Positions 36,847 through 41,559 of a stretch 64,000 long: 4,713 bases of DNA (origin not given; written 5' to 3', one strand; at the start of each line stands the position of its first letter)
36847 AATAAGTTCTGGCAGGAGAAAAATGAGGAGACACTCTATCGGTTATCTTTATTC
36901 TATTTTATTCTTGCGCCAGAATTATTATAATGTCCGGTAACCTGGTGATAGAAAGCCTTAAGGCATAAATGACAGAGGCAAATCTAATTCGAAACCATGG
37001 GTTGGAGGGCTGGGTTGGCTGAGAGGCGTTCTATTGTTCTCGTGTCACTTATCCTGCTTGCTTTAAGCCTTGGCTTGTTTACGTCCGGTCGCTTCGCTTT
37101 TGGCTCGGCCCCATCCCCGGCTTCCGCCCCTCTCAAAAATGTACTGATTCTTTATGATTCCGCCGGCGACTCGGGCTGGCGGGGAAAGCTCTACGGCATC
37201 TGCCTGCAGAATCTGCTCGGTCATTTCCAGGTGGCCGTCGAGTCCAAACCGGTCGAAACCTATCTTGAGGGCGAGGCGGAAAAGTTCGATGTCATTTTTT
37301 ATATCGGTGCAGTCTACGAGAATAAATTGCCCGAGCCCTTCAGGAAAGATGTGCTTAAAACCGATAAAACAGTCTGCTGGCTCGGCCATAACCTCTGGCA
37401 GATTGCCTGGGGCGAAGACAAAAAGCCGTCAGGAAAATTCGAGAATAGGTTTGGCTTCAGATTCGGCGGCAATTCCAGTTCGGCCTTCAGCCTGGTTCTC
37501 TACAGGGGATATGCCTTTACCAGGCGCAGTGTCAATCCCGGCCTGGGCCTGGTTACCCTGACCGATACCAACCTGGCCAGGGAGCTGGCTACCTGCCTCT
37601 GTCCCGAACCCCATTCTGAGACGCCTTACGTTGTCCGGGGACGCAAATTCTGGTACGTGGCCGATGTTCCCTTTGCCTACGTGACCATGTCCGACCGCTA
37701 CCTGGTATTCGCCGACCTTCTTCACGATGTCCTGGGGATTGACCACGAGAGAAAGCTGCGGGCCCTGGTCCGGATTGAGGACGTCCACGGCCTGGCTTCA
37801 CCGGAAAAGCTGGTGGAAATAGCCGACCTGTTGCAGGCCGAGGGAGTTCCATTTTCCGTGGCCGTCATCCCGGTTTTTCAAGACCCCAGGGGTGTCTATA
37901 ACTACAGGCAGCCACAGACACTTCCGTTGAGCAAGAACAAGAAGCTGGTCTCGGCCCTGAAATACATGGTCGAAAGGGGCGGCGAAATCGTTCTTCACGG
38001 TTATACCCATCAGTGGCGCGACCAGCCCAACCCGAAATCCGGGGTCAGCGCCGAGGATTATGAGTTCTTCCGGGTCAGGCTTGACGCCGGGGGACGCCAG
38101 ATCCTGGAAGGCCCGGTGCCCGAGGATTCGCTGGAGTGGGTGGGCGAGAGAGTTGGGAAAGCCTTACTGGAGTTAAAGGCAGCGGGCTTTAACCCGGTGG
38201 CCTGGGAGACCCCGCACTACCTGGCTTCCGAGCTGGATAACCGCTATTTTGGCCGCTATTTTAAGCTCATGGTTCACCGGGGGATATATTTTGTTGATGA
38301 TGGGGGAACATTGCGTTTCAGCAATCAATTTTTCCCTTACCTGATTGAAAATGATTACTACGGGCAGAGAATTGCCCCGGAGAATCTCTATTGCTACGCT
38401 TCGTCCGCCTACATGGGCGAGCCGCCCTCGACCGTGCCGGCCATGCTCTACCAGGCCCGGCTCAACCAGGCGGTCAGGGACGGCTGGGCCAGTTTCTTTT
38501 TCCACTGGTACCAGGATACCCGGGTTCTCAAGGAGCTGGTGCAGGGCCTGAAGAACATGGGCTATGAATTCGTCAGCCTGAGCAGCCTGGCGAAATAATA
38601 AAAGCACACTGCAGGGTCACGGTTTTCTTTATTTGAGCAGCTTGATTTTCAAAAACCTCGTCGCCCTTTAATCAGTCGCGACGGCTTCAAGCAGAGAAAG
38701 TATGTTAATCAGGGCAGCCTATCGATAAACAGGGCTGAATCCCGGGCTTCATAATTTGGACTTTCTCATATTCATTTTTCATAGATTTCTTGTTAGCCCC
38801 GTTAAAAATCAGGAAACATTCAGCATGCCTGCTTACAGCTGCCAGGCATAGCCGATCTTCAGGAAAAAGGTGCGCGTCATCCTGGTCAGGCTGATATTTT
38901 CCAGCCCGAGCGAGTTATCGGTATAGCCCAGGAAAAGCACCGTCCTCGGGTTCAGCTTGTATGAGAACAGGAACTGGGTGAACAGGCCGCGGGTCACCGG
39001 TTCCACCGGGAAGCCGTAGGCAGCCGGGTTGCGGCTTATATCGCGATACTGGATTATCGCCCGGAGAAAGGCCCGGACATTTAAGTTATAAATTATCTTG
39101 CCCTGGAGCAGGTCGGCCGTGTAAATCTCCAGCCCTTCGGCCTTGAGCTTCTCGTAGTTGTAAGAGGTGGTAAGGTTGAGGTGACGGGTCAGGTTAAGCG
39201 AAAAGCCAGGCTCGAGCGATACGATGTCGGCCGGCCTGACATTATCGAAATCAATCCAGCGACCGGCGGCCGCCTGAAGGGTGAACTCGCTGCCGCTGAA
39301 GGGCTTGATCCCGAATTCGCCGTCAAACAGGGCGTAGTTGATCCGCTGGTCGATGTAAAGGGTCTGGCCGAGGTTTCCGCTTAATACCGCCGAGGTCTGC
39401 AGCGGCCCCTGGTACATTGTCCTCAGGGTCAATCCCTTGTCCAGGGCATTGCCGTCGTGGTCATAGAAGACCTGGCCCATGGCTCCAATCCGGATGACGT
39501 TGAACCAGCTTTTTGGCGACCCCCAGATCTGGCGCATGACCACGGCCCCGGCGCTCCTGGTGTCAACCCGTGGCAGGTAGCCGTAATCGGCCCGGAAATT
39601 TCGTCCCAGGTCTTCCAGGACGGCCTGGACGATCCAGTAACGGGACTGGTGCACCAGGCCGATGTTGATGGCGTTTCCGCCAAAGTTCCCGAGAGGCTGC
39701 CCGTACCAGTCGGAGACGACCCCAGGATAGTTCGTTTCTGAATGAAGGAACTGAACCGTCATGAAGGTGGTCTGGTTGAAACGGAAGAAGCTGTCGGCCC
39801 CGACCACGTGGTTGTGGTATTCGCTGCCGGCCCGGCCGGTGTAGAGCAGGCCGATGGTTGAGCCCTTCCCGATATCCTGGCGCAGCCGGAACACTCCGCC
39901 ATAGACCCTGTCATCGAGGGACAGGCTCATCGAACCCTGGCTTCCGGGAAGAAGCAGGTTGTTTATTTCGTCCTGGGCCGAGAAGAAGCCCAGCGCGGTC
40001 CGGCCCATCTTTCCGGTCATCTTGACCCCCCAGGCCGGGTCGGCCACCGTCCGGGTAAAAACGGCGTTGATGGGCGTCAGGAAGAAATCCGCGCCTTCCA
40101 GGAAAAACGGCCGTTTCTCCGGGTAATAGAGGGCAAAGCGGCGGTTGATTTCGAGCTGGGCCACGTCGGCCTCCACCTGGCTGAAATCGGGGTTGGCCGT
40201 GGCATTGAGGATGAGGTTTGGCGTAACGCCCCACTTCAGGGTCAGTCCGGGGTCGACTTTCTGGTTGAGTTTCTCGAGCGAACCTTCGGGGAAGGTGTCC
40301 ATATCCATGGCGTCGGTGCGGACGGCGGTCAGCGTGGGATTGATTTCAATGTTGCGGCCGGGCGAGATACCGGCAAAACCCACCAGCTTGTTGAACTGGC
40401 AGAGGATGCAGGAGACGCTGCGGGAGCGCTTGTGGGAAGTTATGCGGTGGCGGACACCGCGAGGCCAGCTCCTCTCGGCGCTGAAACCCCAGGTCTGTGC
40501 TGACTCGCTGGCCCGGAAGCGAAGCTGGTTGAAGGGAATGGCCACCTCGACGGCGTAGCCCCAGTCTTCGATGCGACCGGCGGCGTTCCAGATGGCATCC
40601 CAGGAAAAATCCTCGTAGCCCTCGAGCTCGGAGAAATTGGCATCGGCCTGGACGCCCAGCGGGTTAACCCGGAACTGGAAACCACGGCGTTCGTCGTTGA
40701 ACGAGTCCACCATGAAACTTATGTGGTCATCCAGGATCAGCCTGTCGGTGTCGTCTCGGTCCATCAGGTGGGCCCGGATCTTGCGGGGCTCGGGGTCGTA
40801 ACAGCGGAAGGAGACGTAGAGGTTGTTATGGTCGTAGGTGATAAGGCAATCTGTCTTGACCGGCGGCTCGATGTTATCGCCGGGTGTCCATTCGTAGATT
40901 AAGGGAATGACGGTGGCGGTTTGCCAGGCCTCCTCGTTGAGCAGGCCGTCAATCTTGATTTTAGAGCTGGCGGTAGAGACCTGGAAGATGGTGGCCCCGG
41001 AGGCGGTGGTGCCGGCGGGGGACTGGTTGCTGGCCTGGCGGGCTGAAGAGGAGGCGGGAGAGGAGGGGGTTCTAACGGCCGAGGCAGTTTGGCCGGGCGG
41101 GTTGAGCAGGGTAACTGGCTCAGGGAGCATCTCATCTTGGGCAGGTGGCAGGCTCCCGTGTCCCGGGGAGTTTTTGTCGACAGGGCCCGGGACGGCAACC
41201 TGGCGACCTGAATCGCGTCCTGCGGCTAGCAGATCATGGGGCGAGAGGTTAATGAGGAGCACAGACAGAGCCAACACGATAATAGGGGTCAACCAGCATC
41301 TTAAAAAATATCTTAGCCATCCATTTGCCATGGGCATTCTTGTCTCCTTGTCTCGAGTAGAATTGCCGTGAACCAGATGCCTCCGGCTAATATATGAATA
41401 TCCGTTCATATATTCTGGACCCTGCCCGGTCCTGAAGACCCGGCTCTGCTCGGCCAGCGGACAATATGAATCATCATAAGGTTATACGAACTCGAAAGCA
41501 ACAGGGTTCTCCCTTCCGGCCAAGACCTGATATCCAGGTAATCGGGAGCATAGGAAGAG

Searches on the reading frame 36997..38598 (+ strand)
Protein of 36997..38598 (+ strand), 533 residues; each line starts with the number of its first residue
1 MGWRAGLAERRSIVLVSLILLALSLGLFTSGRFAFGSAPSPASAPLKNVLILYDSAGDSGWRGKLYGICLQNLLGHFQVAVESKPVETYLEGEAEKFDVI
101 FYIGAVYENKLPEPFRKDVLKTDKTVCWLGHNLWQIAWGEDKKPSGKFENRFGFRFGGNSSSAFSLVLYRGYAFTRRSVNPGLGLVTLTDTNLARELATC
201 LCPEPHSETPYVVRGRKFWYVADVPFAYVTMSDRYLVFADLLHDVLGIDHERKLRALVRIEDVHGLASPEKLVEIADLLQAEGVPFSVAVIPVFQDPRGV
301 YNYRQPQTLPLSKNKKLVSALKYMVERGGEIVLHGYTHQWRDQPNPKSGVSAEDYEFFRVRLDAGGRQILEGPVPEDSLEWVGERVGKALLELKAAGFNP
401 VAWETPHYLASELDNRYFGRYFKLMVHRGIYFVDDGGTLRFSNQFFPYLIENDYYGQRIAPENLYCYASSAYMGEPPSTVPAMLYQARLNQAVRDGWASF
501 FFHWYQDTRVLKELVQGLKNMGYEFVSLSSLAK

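Call 65: search_protein_families(library=pfam, proteins=[window:36997-38598:+], max_evalue=0.000001)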
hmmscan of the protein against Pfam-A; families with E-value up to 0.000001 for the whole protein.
window:36997-38598:+ (533 aa): 1 family
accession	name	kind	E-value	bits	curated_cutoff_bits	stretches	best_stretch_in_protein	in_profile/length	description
PF10096.14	DUF2334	-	1.4e-50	172.2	26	1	255-517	1-202/203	Uncharacterized protein conserved in bacteria (DUF2334)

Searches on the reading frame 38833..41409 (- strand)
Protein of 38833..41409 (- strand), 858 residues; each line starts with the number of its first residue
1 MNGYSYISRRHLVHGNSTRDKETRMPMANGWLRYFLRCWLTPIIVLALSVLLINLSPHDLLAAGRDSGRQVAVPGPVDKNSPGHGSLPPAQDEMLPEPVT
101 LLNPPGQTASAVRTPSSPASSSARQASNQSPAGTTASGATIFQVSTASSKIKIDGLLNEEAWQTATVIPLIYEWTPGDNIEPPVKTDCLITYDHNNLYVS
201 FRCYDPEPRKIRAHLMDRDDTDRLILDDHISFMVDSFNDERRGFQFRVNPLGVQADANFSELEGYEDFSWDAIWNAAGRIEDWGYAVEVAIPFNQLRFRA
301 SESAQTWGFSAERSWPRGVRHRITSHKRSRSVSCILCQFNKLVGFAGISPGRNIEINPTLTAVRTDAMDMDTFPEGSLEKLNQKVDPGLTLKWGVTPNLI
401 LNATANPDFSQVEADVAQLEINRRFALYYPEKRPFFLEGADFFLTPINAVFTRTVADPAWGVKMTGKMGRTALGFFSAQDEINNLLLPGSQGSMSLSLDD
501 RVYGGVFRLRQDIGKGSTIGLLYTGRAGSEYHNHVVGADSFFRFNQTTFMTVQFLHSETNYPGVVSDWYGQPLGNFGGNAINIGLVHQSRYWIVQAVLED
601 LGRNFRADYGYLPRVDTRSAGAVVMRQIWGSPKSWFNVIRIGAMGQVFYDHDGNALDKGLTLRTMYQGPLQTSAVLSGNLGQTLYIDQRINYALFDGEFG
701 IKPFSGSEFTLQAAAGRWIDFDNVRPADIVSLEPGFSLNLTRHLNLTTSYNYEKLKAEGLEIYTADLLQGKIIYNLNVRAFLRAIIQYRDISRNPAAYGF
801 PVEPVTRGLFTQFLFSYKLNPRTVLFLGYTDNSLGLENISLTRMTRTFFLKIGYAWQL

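Call 65: search_protein_families(library=pfam, proteins=[window:38833-41409:-], max_evalue=0.000001)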
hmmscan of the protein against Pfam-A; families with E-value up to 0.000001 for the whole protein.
window:38833-41409:- (858 aa): 2 families
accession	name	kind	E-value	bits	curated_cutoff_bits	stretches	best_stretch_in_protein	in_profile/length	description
PF19313.5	DUF5916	-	5e-12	45.8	22.6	1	379-444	20-84/572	Domain of unknown function (DUF5916)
PF06452.16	CBM9_1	-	7.3e-07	29.7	23.4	0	153-310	1-145/185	Carbohydrate family 9 binding domain-like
